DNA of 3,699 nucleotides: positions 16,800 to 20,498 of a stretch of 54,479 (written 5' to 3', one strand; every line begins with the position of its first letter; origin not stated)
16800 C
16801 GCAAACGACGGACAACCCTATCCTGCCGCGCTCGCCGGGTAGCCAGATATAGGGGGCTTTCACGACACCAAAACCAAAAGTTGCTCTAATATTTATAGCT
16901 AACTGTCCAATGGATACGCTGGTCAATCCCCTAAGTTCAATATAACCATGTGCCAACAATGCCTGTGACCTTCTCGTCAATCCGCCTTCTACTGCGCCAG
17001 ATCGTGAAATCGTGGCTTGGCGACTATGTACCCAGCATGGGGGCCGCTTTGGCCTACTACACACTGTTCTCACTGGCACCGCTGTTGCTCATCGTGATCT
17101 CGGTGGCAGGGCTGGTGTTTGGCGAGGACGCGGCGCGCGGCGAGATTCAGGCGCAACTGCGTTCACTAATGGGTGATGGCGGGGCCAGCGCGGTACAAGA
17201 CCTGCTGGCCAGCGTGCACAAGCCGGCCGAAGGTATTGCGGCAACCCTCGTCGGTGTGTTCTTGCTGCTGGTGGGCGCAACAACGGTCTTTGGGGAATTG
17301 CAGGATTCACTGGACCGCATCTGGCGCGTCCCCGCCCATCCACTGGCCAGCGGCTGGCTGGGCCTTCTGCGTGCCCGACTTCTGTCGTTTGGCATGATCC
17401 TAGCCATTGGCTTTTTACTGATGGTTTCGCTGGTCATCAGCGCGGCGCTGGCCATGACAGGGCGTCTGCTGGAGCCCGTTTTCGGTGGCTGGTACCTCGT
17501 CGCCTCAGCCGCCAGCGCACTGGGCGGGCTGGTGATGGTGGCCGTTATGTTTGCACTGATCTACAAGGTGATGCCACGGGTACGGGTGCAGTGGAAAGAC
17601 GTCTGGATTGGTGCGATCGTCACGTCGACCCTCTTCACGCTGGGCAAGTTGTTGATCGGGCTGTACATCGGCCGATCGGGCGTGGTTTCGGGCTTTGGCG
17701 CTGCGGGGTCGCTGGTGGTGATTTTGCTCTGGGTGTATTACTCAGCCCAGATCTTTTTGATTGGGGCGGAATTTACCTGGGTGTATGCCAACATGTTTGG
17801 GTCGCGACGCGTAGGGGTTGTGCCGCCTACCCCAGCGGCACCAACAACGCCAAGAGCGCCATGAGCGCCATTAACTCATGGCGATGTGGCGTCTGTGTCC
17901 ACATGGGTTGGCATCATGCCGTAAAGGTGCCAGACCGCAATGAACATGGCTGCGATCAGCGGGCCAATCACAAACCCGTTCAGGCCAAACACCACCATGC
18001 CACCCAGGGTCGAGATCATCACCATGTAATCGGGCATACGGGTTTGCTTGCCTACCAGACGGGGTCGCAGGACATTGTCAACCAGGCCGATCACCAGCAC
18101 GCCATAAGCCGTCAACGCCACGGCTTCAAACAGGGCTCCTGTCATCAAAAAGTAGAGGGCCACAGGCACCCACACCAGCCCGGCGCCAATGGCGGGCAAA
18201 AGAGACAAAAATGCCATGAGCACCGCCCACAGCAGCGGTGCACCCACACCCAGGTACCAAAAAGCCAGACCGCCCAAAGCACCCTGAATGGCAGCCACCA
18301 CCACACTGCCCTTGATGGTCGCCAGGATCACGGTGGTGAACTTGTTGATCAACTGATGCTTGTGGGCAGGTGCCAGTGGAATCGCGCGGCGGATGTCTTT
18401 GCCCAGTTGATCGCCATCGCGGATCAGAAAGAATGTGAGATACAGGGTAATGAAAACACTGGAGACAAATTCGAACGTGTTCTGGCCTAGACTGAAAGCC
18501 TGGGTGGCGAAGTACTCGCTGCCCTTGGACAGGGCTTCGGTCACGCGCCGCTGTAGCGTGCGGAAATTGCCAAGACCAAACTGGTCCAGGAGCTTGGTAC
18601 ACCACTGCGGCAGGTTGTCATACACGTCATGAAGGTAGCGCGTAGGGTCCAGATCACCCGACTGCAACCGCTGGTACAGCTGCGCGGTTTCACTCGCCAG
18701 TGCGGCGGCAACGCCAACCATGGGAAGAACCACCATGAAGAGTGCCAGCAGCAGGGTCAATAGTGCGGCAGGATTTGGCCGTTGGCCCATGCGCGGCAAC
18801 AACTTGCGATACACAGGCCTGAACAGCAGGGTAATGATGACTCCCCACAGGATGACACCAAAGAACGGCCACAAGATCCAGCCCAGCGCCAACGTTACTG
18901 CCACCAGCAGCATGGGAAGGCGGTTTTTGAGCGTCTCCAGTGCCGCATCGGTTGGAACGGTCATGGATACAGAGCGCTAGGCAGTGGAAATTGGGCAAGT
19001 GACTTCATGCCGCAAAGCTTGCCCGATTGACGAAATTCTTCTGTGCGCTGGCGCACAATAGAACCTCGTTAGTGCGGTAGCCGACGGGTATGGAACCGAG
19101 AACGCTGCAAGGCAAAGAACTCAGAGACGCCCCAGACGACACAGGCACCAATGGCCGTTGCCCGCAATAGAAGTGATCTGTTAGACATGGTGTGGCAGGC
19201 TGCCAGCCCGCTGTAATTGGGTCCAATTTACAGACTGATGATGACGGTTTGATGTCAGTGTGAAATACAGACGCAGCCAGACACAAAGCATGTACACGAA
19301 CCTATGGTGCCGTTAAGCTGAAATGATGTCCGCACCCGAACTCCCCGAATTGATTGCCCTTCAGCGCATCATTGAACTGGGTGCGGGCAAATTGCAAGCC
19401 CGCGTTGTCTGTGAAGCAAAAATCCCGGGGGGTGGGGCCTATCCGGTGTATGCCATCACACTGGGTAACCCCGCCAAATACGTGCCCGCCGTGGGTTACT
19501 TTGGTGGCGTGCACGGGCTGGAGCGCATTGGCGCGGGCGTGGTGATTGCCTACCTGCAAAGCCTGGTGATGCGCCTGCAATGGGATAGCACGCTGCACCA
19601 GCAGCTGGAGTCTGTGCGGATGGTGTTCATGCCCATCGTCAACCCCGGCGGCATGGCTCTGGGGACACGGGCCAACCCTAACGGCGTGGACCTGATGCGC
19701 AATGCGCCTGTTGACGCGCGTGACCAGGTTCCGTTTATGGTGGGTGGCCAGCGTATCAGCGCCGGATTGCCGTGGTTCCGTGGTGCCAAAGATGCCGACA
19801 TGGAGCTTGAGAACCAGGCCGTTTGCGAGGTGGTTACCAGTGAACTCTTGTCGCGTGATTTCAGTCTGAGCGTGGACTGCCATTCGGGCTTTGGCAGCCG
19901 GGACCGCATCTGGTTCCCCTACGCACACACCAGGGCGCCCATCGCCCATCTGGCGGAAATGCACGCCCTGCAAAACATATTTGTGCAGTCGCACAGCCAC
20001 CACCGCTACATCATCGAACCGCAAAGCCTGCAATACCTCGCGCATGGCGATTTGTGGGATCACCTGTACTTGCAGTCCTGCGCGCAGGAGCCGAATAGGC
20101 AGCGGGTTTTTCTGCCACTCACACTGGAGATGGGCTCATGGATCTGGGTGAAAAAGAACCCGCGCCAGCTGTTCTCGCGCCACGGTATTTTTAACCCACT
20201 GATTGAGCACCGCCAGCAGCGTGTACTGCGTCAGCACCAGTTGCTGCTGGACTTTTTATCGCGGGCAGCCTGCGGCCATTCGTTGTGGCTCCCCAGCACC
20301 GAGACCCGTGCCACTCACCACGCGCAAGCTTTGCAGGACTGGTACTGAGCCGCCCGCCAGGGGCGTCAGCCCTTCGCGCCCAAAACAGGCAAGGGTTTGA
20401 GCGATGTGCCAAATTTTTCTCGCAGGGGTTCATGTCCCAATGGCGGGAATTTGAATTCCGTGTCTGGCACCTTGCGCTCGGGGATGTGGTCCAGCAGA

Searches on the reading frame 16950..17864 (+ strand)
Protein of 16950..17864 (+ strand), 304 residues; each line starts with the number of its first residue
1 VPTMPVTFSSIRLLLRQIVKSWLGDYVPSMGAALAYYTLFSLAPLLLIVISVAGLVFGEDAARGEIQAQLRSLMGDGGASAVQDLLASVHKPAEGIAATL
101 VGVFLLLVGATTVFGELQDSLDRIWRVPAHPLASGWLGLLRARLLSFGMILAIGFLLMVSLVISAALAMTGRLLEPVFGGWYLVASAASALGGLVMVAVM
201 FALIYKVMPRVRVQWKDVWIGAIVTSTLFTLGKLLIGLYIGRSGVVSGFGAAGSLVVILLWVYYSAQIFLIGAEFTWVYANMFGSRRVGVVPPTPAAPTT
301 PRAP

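Call 61: search_protein_families(library=pfam, proteins=[window:16950-17864:+])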
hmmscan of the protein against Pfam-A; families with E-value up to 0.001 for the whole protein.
window:16950-17864:+ (304 aa): 1 family
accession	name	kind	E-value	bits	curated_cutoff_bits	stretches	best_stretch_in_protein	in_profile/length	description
PF03631.20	Virul_fac_BrkB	-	3.5e-50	171.5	33.7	1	27-281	5-257/259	Virulence factor BrkB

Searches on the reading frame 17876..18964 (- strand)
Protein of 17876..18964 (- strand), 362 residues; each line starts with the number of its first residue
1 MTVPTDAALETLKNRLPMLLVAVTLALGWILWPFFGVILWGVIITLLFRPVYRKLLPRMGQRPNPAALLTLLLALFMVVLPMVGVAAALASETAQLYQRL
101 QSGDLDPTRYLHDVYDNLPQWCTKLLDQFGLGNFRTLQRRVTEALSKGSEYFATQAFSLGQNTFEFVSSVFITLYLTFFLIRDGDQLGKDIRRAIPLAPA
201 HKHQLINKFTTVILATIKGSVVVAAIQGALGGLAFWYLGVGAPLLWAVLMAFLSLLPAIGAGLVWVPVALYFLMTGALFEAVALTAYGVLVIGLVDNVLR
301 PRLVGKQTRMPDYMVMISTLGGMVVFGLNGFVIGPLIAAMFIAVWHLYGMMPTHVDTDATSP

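Call 84: search_protein_families(library=pfam, proteins=[window:17876-18964:-], max_evalue=0.00001)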
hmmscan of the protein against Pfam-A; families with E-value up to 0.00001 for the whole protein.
window:17876-18964:- (362 aa): 1 family
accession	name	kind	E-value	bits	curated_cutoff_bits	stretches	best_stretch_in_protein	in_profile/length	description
PF01594.21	AI-2E_transport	-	1.8e-54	185.5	34.3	1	19-345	2-323/327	AI-2E family transporter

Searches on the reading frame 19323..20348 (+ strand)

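Call 84: search_protein_families(library=pfam, proteins=[window:19323-20348:+], max_evalue=0.00001)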
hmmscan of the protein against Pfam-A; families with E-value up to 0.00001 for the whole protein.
window:19323-20348:+ (341 aa): 1 family
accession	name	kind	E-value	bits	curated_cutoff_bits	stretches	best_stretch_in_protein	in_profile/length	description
PF00246.29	Peptidase_M14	-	1e-16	61.9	21.6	1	41-229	29-222/286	Zinc carboxypeptidase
